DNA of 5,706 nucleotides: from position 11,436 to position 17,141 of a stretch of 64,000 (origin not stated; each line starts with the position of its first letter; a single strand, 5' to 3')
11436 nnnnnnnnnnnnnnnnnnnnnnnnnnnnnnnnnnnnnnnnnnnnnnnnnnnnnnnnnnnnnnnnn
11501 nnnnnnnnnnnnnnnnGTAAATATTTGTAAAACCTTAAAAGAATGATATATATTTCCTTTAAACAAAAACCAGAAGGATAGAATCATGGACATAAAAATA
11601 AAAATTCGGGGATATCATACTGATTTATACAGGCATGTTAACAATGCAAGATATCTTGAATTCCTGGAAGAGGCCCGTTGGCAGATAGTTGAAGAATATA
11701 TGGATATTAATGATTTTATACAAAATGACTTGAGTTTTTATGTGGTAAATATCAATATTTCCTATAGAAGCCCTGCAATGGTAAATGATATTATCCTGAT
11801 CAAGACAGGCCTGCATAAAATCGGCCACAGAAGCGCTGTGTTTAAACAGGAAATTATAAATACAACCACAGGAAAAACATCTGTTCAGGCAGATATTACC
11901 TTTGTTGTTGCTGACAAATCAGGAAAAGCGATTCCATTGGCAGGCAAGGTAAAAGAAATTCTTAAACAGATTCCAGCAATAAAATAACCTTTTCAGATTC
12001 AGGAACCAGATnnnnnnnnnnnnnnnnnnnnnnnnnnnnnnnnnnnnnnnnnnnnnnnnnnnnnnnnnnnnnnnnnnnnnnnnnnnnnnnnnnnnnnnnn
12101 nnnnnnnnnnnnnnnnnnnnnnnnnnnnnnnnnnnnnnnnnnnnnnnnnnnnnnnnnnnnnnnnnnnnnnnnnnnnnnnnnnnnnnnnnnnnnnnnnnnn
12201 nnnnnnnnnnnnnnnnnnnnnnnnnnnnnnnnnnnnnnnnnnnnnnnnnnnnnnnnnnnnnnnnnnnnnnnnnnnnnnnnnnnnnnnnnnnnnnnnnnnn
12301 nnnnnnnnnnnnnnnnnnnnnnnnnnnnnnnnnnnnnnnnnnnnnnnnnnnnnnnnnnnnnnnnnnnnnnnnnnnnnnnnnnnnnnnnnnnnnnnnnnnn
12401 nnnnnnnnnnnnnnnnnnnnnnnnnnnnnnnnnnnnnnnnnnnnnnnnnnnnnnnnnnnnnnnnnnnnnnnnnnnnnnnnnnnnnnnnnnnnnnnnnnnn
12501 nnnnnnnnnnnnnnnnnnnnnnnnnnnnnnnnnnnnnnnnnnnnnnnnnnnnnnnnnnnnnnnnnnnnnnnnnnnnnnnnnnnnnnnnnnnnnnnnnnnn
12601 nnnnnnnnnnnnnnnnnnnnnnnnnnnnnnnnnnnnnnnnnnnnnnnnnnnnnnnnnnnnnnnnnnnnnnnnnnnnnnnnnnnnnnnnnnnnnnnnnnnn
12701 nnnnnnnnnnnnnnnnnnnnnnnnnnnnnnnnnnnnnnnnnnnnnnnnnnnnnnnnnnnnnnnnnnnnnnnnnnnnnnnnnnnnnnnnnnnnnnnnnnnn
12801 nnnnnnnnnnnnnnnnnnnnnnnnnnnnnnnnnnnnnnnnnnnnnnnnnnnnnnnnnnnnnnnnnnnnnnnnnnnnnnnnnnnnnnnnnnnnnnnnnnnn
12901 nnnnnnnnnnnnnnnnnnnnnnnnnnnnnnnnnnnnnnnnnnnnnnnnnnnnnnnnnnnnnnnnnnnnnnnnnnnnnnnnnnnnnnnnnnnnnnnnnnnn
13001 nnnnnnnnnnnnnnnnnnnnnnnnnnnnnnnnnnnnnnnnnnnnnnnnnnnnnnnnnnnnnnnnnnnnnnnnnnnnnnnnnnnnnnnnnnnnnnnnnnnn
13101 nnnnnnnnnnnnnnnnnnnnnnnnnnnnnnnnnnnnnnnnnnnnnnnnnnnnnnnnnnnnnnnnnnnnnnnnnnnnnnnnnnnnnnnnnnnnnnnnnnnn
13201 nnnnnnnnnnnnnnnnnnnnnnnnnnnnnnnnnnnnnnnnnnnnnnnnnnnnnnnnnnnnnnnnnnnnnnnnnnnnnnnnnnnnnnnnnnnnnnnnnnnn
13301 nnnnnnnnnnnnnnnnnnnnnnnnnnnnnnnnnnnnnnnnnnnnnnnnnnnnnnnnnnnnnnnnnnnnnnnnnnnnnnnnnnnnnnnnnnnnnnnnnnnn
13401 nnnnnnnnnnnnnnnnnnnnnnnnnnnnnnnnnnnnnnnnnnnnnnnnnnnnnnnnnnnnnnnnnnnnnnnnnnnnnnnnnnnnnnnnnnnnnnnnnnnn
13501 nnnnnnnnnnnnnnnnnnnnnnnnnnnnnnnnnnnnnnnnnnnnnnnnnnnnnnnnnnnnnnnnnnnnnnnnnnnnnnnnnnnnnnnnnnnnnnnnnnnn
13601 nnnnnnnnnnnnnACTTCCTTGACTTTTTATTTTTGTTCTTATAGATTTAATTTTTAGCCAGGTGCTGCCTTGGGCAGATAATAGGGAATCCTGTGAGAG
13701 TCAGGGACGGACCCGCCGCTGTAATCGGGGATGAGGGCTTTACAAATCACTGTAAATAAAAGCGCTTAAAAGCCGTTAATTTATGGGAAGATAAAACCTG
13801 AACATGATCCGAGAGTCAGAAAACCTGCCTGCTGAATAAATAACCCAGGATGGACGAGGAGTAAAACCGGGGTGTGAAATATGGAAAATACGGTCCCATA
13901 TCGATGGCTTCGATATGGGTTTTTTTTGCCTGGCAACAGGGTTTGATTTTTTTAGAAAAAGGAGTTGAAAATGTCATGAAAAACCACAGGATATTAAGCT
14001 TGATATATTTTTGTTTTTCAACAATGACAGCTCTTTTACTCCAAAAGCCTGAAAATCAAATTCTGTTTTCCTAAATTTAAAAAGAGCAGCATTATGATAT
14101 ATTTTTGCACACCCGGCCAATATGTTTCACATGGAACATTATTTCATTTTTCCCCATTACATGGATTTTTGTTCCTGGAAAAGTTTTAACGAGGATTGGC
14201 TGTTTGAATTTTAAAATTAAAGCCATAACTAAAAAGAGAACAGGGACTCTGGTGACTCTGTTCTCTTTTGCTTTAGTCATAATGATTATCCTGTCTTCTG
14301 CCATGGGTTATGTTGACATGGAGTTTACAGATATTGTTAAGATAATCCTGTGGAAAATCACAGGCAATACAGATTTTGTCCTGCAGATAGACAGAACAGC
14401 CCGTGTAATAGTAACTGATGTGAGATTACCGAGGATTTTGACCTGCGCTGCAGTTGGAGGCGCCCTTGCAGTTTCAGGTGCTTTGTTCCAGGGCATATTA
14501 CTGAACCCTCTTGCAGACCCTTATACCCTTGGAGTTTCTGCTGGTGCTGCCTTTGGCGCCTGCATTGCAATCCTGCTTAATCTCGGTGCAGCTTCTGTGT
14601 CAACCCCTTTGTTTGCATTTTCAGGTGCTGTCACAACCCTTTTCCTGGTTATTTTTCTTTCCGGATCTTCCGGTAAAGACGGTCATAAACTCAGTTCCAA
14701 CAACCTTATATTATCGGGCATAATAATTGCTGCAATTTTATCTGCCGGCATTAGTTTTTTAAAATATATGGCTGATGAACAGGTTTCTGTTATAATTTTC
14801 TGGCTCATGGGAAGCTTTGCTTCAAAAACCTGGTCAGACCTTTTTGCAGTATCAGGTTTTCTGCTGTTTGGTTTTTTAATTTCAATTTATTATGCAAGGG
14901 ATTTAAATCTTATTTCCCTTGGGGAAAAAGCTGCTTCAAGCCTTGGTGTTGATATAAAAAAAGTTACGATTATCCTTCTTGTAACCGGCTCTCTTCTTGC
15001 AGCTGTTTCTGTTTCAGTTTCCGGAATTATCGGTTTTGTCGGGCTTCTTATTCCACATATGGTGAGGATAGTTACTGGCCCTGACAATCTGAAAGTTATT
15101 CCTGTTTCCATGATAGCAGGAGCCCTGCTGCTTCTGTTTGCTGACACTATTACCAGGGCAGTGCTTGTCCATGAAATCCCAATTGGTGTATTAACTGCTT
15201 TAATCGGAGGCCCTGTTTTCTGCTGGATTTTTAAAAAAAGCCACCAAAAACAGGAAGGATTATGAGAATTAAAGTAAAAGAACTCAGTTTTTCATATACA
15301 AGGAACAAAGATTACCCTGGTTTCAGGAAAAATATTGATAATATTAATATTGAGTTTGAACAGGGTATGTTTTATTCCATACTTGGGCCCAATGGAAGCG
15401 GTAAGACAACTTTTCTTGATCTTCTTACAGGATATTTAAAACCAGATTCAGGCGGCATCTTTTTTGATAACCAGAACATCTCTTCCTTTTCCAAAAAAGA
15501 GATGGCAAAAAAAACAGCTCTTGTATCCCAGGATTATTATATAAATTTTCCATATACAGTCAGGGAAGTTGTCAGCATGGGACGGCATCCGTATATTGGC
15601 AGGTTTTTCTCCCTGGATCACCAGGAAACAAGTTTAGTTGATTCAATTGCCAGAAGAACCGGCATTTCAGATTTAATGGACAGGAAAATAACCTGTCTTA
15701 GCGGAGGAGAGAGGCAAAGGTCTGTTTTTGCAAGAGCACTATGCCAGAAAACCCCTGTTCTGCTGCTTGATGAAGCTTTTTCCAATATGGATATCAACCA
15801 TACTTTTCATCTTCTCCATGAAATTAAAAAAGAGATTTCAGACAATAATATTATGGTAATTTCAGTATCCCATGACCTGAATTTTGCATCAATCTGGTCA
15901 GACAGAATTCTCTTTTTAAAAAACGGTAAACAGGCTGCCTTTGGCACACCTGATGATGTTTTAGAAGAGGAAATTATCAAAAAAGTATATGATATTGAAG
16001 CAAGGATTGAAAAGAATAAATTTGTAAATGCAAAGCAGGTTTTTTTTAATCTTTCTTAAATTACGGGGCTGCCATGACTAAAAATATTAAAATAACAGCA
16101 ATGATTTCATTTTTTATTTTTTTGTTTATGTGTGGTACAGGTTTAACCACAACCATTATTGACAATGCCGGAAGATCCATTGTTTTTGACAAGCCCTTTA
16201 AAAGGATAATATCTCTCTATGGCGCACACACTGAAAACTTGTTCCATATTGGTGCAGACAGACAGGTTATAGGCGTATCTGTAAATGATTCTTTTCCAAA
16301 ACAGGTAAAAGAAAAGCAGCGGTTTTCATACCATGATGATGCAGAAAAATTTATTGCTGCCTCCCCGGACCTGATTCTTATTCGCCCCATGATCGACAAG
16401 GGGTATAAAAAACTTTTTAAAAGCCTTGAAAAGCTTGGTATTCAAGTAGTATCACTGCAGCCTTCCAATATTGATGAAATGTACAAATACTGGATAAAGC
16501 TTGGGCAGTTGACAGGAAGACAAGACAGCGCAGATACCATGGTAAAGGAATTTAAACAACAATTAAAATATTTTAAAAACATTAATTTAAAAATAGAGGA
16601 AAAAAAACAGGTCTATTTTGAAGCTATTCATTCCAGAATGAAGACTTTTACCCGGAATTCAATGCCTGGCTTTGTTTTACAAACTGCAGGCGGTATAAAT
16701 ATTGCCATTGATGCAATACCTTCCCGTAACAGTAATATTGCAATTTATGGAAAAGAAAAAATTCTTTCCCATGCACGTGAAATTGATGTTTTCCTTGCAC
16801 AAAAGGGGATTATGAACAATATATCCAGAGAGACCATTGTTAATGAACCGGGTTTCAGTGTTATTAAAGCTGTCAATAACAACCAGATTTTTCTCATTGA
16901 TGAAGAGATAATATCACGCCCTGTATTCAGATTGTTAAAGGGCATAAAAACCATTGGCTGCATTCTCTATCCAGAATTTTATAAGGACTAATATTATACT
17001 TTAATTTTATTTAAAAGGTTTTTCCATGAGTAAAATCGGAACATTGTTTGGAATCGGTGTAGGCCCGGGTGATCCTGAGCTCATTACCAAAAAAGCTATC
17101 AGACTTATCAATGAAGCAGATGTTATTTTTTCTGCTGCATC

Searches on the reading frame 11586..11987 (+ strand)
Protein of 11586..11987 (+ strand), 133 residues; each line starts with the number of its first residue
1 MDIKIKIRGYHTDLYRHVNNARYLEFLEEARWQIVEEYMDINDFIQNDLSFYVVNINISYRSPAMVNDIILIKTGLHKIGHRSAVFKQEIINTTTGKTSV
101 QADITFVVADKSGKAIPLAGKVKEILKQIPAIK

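Call 5: search_protein_families(library=ncbifam, proteins=[window:11586-11987:+], max_evalue=0.01)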
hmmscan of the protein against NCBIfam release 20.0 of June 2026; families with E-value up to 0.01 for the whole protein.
window:11586-11987:+ (133 aa): 5 families
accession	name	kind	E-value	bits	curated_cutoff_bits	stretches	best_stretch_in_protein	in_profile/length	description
TIGR00051.1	TIGR00051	subfamily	3.2e-21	75.8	68.7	1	8-116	3-114/117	YbgC/FadM family acyl-CoA thioesterase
TIGR02799.1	thio_ybgC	equivalog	5.8e-14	52.4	141.35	1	11-119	11-120/126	tol-pal system-associated acyl-CoA thioesterase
NF008065.0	PRK10800.1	equivalog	3.7e-11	43.3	185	1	11-112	16-117/134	tol-pal system-associated acyl-CoA thioesterase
NF005716.0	PRK07531.1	equivalog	1.2e-05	24.3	592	1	6-130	351-475/495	carnitine 3-dehydrogenase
NF047424.1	MenI_Staph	exception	0.00091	19.1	225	1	4-114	7-118/148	1,4-dihydroxy-2-naphthoyl-CoA hydrolase MenI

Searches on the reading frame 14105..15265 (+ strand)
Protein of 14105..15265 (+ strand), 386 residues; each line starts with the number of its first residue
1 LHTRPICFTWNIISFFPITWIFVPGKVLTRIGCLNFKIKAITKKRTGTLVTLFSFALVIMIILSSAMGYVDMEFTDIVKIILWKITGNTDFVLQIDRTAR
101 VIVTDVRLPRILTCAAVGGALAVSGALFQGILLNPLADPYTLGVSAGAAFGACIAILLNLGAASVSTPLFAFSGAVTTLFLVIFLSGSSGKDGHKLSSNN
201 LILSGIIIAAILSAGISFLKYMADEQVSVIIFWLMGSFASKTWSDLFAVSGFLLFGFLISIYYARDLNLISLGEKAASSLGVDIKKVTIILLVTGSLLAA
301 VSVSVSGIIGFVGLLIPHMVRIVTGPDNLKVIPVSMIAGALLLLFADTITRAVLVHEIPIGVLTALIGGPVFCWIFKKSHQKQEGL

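Call 4: search_protein_families(library=pfam, proteins=[window:14105-15265:+], max_evalue=0.01)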
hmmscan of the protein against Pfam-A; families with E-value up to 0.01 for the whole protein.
window:14105-15265:+ (386 aa): 2 families
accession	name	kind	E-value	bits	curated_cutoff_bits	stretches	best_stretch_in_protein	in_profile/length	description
PF01032.23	FecCD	-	3.2e-91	306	26.5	1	57-377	2-310/311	FecCD transport family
PF00950.22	ABC-3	-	9.3e-05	22.5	20.1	1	148-341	42-223/258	ABC 3 transport family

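Call 76: search_protein_families(library=ncbifam, proteins=[window:14105-15265:+], max_evalue=1e-10)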
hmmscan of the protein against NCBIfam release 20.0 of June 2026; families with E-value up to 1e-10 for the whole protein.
window:14105-15265:+ (386 aa): 16 families
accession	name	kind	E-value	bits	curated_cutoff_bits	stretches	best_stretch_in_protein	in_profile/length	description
NF007081.0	PRK09535.1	equivalog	5.2e-75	253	461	1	89-379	77-361/366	vitamin B12 ABC transporter permease BtuC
TIGR03869.1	F420-0_ABCperm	hypoth_equivalog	8.2e-69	232.3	437.35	1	56-381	1-323/325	putative F420-0 ABC transporter permease subunit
NF003001.0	PRK03784.1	equivalog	2e-61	208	334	1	95-381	47-330/332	vitamin B12 ABC transporter permease BtuC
NF007871.0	PRK10577.2-2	equivalog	1.5e-60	205.5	899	1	46-381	357-678/679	Fe(3+)-hydroxamate ABC transporter permease FhuB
NF007866.0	PRK10577.1-2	equivalog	6.5e-58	196.6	554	1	82-383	36-335/666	Fe(3+)-hydroxamate ABC transporter permease FhuB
NF008407.0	PRK11228.1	equivalog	1.4e-57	195.1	396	1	94-378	45-328/330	iron-dicitrate ABC transporter permease FecC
NF007299.0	PRK09777.1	equivalog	6.3e-56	190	406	1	49-376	5-314/318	Fe(3+) dicitrate ABC transporter permease subunit FecD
NF007867.0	PRK10577.1-3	subfamily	6.5e-55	186.7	849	1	43-382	383-708/710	Fe(3+)-hydroxamate ABC transporter permease FhuB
NF007760.0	PRK10441.1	equivalog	3.4e-51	174.4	428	1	43-382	7-332/335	Fe(3+)-siderophore ABC transporter permease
NF007872.0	PRK10577.2-3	equivalog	1e-49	169.5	727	1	99-378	54-330/676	Fe(3+)-hydroxamate ABC transporter permease FhuB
NF007873.0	PRK10577.2-4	equivalog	4.9e-49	167.6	1012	1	36-377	316-641/646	Fe(3+)-hydroxamate ABC transporter permease FhuB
NF007870.0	PRK10577.2-1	equivalog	6.6e-42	144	1355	1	54-382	353-676/678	Fe(3+)-hydroxamate ABC transporter permease FhuB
NF007868.0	PRK10577.1-5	equivalog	2.1e-41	142.2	943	1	60-381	20-333/666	Fe(3+)-hydroxamate ABC transporter permease FhuB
NF007759.0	PRK10440.1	equivalog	2.8e-39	135.2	422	1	43-379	5-326/330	iron-enterobactin ABC transporter permease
NF007869.0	PRK10577.1-6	equivalog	2.3e-34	118.9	954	1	92-372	412-687/703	Fe(3+)-hydroxamate ABC transporter permease FhuB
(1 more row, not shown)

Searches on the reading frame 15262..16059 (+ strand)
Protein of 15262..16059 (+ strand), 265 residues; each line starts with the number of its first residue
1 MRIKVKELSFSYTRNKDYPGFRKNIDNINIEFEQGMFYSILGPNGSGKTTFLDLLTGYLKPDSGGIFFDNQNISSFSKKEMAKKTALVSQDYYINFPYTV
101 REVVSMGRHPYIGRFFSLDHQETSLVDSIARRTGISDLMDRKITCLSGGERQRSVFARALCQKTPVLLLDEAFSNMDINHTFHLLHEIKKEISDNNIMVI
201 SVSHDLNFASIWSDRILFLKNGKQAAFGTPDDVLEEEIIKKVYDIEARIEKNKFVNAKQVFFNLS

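Call 4: search_protein_families(library=pfam, proteins=[window:15262-16059:+], max_evalue=0.01)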
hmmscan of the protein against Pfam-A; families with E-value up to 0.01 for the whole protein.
window:15262-16059:+ (265 aa): 7 families
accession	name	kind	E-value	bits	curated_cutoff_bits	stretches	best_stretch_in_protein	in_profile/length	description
PF00005.33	ABC_tran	-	5.8e-30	105.1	25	1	26-173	2-136/137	ABC transporter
PF02463.25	SMC_N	-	4.7e-10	39.7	40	1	23-205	11-200/220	RecF/RecN/SMC N terminal domain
PF13304.12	AAA_21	-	4.6e-06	27.3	27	1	38-56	2-20/304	AAA domain, putative AbiEii toxin, Type IV TA system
PF13476.12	AAA_23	-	5.7e-06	27.5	27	1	23-65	9-49/201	AAA domain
PF13555.12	AAA_29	-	0.00017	21.7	27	1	29-63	16-50/61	P-loop containing region of AAA domain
PF19263.5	DUF5906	-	0.0036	18.4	27.6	0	41-91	2-54/114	Family of unknown function (DUF5906)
PF01637.24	ATPase_2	-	0.0057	16.9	33.2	0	30-126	15-79/225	ATPase domain predominantly from Archaea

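Call 76: search_protein_families(library=ncbifam, proteins=[window:15262-16059:+], max_evalue=1e-10)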
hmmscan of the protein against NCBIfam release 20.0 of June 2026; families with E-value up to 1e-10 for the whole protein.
window:15262-16059:+ (265 aa): 169 families (the best 25 are shown)
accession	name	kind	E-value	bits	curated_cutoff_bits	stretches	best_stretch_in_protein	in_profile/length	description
NF010068.0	PRK13548.1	equivalog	4.5e-67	225.9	261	1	22-261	18-258/261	heme ABC transporter ATP-binding protein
NF007082.0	PRK09536.1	equivalog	6.1e-62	210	537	1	24-260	18-253/402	corrinoid ABC transporter ATPase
TIGR03873.1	F420-0_ABC_ATP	hypoth_equivalog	4.6e-57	193.2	372.4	1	21-249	13-240/256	putative F420-0 ABC transporter ATP-binding protein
NF008409.0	PRK11231.1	equivalog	6e-56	189.6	375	1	2-253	2-245/255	Fe(3+) dicitrate ABC transporter ATP-binding protein FecE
NF052485.1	sider_ATP_EitC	equivalog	1.6e-51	175.2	485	1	22-262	15-251/251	siderophore ABC transporter ATP-binding protein EitC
NF007863.0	PRK10575.1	equivalog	4.8e-43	147.3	433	1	22-247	24-249/265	Fe3+-hydroxamate ABC transporter ATP-binding protein FhuC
NF007606.0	PRK10253.1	equivalog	2.5e-42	145.1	497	1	25-250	23-248/266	iron-enterobactin ABC transporter ATP-binding protein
NF040840.2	tungstate_WtpC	equivalog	3e-40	138.6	440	1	15-237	8-222/347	tungstate ABC transporter ATP-binding protein WtpC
NF053840.1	MnTportMntADein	equivalog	2.4e-37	128.8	400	1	20-241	12-227/240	manganese ABC transporter ATP-binding protein MntA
TIGR02315.1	ABC_phnC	equivalog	3.6e-37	128.1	266.1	1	15-244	8-243/243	phosphonate ABC transporter ATP-binding protein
NF040873.1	AztA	equivalog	3.8e-37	127.7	220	1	22-210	5-183/191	zinc ABC transporter ATP-binding protein AztA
NF010067.0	PRK13547.1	equivalog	8.6e-36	123.6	374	1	25-249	17-258/272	heme ABC transporter ATP-binding protein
NF006987.0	PRK09452.1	equivalog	2.8e-35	121.7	482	1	22-236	30-238/378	spermidine/putrescine ABC transporter ATP-binding protein PotA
NF043075.1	MMSYN1_0197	equivalog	4.7e-35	121.1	550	1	16-237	10-224/341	spermidine/putrescine ABC transporter ATP-binding protein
NF002981.0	PRK03695.1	equivalog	3.4e-34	118.3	281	1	27-251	18-242/253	vitamin B12 ABC transporter ATP-binding protein BtuD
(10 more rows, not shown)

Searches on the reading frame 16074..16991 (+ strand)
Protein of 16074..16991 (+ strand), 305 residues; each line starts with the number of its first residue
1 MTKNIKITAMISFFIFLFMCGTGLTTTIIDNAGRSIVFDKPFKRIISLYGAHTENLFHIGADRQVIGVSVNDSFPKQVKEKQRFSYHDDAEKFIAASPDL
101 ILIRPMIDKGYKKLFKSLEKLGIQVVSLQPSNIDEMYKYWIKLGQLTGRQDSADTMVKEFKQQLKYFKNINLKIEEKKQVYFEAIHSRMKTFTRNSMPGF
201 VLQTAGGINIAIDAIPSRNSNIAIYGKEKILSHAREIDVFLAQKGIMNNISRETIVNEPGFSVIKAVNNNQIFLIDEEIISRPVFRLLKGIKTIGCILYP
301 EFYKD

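Call 4: search_protein_families(library=pfam, proteins=[window:16074-16991:+], max_evalue=0.01)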
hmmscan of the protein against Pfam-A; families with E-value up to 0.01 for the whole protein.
window:16074-16991:+ (305 aa): 1 family
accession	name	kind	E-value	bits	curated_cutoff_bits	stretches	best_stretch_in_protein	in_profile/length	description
PF01497.23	Peripla_BP_2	-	9.3e-20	71.5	27.5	1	45-277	1-233/235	Periplasmic binding protein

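Call 76: search_protein_families(library=ncbifam, proteins=[window:16074-16991:+], max_evalue=1e-10)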
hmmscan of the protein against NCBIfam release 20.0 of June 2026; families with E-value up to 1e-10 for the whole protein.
window:16074-16991:+ (305 aa): 2 families
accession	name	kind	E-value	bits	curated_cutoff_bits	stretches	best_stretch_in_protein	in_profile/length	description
TIGR04281.1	peripla_PGF_1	equivalog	2.6e-20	72.9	325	1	27-304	6-270/330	PGF-CTERM-anchored ABC transporter substrate-binding protein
NF002894.0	PRK03379.1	equivalog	8.6e-12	44.8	234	1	43-214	24-192/266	vitamin B12 ABC transporter substrate-binding protein BtuF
